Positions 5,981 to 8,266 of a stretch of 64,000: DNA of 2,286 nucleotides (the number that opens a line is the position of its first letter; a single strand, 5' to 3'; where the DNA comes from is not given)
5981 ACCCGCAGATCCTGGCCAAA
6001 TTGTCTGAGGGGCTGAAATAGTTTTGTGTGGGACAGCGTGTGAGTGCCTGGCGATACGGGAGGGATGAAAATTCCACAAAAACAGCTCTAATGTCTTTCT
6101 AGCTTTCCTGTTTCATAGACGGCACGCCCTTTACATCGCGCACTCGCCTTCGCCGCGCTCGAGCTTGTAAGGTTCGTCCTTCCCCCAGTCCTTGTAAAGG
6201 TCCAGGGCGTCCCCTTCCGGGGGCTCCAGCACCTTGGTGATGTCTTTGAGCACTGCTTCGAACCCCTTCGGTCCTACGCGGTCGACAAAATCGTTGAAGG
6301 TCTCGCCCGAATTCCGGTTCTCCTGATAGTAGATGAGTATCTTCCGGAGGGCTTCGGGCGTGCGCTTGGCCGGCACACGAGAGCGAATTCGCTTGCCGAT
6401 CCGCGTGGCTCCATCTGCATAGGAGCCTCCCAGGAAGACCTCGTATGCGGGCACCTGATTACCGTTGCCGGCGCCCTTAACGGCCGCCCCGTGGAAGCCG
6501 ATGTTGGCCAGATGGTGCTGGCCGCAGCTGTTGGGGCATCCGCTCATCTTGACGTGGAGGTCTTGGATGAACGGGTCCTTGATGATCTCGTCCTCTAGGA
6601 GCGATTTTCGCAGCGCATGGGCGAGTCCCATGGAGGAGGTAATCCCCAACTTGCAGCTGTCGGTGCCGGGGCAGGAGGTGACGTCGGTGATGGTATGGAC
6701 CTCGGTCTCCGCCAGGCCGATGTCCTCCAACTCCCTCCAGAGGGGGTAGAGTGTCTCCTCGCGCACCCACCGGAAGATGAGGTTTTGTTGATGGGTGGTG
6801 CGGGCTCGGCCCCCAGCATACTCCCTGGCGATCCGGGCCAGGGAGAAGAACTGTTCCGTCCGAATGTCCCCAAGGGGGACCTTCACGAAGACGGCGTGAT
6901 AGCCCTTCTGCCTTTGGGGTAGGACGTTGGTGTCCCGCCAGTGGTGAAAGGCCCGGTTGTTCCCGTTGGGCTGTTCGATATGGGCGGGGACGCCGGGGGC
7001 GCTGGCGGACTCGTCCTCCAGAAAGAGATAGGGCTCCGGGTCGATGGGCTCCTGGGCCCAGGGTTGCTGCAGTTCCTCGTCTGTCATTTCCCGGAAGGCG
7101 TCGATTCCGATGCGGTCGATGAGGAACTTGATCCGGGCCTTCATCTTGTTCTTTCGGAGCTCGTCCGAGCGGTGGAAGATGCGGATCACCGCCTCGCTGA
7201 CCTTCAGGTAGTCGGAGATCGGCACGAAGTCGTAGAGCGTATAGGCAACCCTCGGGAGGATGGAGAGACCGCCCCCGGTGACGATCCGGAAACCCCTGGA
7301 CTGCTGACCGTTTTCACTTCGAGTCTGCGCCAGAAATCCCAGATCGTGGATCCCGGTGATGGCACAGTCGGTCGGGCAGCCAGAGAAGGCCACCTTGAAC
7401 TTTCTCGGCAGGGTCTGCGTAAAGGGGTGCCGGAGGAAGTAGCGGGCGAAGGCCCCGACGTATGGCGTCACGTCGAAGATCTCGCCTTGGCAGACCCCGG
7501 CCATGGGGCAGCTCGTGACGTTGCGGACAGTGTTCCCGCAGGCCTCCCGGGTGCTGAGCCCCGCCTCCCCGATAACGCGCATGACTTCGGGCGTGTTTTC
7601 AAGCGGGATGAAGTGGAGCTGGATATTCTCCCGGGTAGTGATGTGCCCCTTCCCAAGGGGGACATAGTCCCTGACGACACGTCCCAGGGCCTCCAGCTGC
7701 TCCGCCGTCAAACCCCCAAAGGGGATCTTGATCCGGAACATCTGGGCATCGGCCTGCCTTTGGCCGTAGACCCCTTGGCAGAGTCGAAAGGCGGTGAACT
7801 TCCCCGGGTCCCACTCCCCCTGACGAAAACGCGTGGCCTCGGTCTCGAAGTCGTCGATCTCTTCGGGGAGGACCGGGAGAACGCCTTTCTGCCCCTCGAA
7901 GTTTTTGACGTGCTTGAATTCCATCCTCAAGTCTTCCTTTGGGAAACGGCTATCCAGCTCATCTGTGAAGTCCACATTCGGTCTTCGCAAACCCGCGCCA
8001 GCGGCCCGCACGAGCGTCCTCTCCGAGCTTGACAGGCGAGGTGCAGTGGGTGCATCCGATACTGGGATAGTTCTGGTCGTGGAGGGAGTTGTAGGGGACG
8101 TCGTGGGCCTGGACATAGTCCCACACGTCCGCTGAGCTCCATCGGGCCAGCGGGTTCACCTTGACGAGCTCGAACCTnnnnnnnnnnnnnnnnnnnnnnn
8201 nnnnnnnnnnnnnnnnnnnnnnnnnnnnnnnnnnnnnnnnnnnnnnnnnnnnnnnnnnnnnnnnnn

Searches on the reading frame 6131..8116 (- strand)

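Call 8: search_protein_families(library=pfam, proteins=[window:6131-8116:-])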
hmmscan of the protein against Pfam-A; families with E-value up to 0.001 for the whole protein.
window:6131-8116:- (661 aa): 2 families
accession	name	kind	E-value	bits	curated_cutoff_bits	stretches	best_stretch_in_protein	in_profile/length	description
PF01077.27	NIR_SIR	-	4.1e-54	182.7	27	2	193-351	1-156/158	Nitrite and sulphite reductase 4Fe-4S domain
PF03460.22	NIR_SIR_ferr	-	8.9e-36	121.9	24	2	400-465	2-68/69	Nitrite/Sulfite reductase ferredoxin-like half domain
